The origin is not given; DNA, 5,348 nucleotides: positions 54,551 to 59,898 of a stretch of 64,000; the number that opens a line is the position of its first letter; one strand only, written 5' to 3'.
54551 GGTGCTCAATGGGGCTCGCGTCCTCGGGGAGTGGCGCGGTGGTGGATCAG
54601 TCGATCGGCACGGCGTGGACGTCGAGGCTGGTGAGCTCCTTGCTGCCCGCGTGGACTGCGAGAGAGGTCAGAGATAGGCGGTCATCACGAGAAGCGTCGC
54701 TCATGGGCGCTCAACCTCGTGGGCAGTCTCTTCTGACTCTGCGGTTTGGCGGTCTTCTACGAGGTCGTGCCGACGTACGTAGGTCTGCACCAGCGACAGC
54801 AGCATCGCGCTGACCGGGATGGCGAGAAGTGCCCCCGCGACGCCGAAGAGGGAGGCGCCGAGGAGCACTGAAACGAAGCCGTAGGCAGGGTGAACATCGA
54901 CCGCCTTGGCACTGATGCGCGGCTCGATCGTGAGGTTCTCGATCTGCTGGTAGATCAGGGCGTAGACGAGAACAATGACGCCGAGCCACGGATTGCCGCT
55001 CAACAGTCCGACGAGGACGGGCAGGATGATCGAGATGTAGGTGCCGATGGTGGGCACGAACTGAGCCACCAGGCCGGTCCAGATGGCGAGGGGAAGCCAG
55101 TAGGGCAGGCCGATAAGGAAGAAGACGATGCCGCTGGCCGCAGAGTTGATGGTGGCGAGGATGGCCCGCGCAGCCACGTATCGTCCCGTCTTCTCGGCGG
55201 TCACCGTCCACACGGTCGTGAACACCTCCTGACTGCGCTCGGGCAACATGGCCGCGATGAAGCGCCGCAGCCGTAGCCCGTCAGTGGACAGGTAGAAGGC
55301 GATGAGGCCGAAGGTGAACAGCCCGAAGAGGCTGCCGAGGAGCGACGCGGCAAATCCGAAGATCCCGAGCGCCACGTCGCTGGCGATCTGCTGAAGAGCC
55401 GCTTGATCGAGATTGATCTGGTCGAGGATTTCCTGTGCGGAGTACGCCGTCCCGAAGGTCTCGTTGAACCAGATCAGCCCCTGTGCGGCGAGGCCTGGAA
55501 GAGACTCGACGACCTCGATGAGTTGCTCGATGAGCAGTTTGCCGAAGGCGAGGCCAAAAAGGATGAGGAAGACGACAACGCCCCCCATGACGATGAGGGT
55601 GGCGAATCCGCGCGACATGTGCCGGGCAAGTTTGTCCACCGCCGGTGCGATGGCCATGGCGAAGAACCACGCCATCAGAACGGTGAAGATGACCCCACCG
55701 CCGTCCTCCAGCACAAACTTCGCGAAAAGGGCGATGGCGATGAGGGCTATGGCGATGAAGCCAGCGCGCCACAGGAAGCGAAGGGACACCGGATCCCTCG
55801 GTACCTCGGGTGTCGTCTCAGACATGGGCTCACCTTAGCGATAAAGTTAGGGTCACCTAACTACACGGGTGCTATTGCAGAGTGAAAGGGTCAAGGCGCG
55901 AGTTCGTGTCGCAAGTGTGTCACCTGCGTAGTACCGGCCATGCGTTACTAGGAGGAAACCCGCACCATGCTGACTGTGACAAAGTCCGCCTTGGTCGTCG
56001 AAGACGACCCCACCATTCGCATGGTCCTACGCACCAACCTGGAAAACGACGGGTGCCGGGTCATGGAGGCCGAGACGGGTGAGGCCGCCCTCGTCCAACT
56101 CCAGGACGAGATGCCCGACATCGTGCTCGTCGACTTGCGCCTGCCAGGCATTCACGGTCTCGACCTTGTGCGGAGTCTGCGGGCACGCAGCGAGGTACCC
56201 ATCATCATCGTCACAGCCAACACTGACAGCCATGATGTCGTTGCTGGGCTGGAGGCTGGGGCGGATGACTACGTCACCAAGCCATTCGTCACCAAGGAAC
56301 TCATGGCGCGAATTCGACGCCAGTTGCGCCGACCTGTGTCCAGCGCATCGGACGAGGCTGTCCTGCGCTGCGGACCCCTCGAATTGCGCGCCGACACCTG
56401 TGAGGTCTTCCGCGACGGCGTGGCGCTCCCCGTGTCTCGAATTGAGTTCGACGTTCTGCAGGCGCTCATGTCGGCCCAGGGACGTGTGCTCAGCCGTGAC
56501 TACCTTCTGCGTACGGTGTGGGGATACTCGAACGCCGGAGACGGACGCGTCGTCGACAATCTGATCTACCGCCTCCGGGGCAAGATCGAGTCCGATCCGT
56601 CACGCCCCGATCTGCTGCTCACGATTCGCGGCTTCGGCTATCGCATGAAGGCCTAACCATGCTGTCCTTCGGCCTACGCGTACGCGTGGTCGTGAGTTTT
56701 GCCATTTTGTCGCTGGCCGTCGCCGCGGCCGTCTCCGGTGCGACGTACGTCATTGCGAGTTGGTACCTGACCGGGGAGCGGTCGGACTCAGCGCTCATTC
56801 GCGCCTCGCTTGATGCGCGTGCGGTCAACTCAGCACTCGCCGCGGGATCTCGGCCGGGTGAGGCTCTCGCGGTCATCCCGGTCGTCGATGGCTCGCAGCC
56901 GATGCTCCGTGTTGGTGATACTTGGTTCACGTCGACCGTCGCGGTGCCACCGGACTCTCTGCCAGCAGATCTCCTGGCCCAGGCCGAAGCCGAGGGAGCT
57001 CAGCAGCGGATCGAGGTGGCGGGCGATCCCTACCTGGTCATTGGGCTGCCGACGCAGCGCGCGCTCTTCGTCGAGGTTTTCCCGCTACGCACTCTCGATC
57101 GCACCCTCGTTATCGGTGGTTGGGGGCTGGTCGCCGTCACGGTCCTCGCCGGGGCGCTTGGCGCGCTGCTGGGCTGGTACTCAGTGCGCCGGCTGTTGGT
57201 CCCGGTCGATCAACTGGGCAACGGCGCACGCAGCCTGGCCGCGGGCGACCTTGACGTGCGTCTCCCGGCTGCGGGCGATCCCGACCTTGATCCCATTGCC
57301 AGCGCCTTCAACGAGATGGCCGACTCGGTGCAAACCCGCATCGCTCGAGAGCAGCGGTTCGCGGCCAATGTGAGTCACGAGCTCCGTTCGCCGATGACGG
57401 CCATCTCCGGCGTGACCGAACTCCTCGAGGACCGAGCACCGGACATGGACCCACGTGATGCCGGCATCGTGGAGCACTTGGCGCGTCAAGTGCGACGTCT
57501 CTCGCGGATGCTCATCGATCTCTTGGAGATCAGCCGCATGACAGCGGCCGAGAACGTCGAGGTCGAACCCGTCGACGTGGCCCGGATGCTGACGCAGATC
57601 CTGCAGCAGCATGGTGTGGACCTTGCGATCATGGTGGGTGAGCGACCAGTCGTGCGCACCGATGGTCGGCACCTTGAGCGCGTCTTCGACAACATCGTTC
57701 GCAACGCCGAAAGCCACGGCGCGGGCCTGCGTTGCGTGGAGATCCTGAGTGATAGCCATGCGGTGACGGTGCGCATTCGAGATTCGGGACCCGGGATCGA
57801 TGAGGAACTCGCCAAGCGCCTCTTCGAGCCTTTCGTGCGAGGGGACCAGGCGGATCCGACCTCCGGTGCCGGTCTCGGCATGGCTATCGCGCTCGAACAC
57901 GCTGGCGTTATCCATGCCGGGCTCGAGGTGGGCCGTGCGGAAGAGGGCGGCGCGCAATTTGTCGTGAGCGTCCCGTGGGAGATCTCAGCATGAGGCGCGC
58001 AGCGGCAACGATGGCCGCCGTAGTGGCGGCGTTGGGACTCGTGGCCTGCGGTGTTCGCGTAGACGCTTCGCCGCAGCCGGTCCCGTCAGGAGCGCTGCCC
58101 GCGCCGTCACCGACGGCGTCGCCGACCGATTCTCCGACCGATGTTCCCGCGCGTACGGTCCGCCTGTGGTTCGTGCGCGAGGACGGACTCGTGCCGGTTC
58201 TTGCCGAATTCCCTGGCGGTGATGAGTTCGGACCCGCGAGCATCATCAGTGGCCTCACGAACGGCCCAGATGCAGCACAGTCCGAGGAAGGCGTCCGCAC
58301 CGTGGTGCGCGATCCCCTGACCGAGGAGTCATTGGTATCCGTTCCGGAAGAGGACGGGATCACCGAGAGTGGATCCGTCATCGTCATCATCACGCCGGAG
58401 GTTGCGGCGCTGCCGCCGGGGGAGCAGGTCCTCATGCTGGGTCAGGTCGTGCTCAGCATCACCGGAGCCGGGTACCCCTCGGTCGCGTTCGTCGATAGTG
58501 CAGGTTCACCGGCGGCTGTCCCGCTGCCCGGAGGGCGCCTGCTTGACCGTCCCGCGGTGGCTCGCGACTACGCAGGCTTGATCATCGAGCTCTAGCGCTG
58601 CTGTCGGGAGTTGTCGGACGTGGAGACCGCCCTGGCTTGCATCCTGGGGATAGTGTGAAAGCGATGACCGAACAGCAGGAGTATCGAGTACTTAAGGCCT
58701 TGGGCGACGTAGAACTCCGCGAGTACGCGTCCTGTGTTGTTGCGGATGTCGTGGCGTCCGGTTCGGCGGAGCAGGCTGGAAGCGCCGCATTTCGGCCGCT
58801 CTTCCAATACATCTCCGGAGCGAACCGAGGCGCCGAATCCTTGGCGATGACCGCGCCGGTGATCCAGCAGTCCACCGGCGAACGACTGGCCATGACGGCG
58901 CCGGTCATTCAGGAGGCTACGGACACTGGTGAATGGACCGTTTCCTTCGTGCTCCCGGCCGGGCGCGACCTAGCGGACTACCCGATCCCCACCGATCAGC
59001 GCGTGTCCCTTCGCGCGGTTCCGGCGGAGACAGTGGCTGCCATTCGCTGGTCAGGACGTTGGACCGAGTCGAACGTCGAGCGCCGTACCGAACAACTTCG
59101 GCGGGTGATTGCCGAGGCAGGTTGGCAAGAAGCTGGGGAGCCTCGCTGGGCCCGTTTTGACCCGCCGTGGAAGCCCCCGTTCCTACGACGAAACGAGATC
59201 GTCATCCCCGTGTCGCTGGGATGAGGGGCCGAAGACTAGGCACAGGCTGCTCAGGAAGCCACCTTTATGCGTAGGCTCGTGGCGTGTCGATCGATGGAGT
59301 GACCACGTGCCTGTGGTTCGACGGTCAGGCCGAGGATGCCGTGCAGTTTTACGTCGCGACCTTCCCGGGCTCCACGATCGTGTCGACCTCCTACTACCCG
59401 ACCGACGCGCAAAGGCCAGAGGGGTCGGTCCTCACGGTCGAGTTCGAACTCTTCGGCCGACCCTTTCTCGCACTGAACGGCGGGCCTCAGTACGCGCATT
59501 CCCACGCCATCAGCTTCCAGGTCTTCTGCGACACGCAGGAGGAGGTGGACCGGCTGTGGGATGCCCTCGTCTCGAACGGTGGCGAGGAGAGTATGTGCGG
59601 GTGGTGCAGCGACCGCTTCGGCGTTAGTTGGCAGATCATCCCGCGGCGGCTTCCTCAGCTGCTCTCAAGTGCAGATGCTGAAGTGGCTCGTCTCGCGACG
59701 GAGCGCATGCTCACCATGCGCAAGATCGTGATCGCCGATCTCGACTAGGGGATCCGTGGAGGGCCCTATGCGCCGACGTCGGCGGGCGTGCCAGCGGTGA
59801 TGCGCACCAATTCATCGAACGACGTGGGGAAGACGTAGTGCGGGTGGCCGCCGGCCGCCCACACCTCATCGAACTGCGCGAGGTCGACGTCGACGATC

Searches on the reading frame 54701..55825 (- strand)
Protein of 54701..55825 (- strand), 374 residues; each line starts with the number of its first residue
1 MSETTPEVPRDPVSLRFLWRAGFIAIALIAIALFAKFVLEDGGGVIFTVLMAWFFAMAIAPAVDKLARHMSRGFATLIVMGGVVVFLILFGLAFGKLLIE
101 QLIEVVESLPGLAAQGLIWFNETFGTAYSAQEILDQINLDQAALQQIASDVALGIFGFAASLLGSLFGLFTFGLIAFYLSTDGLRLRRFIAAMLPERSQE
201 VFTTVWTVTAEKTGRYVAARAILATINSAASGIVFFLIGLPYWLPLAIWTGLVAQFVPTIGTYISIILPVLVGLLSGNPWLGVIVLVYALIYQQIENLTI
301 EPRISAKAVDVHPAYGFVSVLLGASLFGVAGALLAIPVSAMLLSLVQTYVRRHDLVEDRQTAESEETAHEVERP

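Call 54: search_protein_families(library=pfam, proteins=[window:54701-55825:-], max_evalue=0.0001)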
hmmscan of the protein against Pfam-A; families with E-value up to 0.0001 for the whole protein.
window:54701-55825:- (374 aa): 1 family
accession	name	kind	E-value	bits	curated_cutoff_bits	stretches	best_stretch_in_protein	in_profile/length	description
PF01594.21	AI-2E_transport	-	7.9e-52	176.9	34.3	1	25-349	5-326/327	AI-2E family transporter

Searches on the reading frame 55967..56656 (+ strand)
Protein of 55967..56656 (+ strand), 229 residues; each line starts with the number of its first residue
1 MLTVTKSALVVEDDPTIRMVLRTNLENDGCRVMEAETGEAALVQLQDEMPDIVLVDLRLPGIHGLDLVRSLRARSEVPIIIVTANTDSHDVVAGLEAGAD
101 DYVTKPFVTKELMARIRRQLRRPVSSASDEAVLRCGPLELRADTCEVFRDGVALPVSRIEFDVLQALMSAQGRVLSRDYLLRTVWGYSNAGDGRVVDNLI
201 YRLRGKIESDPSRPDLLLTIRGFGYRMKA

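Call 54: search_protein_families(library=pfam, proteins=[window:55967-56656:+], max_evalue=0.0001)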
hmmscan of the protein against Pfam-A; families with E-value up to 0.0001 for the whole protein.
window:55967-56656:+ (229 aa): 2 families
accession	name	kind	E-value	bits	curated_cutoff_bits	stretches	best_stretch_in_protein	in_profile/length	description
PF00072.30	Response_reg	-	3e-32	111.5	30.2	1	9-117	2-111/111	Response regulator receiver domain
PF00486.34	Trans_reg_C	-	8.2e-23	80.7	26.2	1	154-227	4-77/77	Transcriptional regulatory protein, C terminal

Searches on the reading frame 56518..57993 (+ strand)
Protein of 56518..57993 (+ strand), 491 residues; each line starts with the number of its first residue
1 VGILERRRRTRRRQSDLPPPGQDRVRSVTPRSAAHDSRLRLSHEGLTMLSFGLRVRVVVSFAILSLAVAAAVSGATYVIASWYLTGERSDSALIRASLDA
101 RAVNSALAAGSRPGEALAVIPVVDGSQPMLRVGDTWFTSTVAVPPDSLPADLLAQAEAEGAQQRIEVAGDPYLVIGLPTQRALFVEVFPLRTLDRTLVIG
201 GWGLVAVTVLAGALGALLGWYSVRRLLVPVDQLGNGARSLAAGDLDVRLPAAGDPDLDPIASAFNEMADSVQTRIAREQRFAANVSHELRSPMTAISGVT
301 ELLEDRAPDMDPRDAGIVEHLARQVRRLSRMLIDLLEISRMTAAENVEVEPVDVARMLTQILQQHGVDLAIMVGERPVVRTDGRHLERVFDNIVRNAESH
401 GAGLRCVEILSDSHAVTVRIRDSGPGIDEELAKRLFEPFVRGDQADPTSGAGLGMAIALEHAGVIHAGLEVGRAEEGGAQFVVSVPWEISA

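Call 54: search_protein_families(library=pfam, proteins=[window:56518-57993:+], max_evalue=0.0001)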
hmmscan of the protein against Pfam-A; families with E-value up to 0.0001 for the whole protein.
window:56518-57993:+ (491 aa): 3 families
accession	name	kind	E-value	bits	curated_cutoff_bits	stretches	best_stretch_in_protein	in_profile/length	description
PF02518.31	HATPase_c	-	1.9e-16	60.9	26.4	1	382-487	2-109/111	Histidine kinase-, DNA gyrase B-, and HSP90-like ATPase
PF00512.31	HisKA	-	3.2e-15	56.3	26.9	1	279-343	3-65/66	His Kinase A (phospho-acceptor) domain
PF00672.30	HAMP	-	2.3e-11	44.2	25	1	223-272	3-52/53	HAMP domain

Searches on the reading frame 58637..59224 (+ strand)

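Call 54: search_protein_families(library=pfam, proteins=[window:58637-59224:+], max_evalue=0.0001)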
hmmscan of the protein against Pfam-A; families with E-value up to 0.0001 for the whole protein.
window:58637-59224:+ (195 aa): 1 family
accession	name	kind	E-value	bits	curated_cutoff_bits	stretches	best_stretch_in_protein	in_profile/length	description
PF04832.17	SOUL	-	9.1e-45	153.2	27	1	12-190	2-172/173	SOUL heme-binding protein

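Call 63: search_protein_families(library=ncbifam, proteins=[window:58637-59224:+], max_evalue=0.0001)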
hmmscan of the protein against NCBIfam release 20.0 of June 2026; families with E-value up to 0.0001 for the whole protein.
window:58637-59224:+ (195 aa): 0 families

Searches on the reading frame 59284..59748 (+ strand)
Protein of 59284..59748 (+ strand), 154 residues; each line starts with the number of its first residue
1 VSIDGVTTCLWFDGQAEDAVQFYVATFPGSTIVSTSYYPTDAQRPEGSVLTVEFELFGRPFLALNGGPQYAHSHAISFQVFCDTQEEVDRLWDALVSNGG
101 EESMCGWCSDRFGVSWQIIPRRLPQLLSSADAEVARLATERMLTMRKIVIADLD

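Call 54: search_protein_families(library=pfam, proteins=[window:59284-59748:+], max_evalue=0.0001)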
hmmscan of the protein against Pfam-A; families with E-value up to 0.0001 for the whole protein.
window:59284-59748:+ (154 aa): 1 family
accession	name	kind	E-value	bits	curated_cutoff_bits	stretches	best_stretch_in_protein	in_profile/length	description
PF06983.19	3-dmu-9_3-mt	-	1.6e-47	161.3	24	1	6-119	3-116/116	3-demethylubiquinone-9 3-methyltransferase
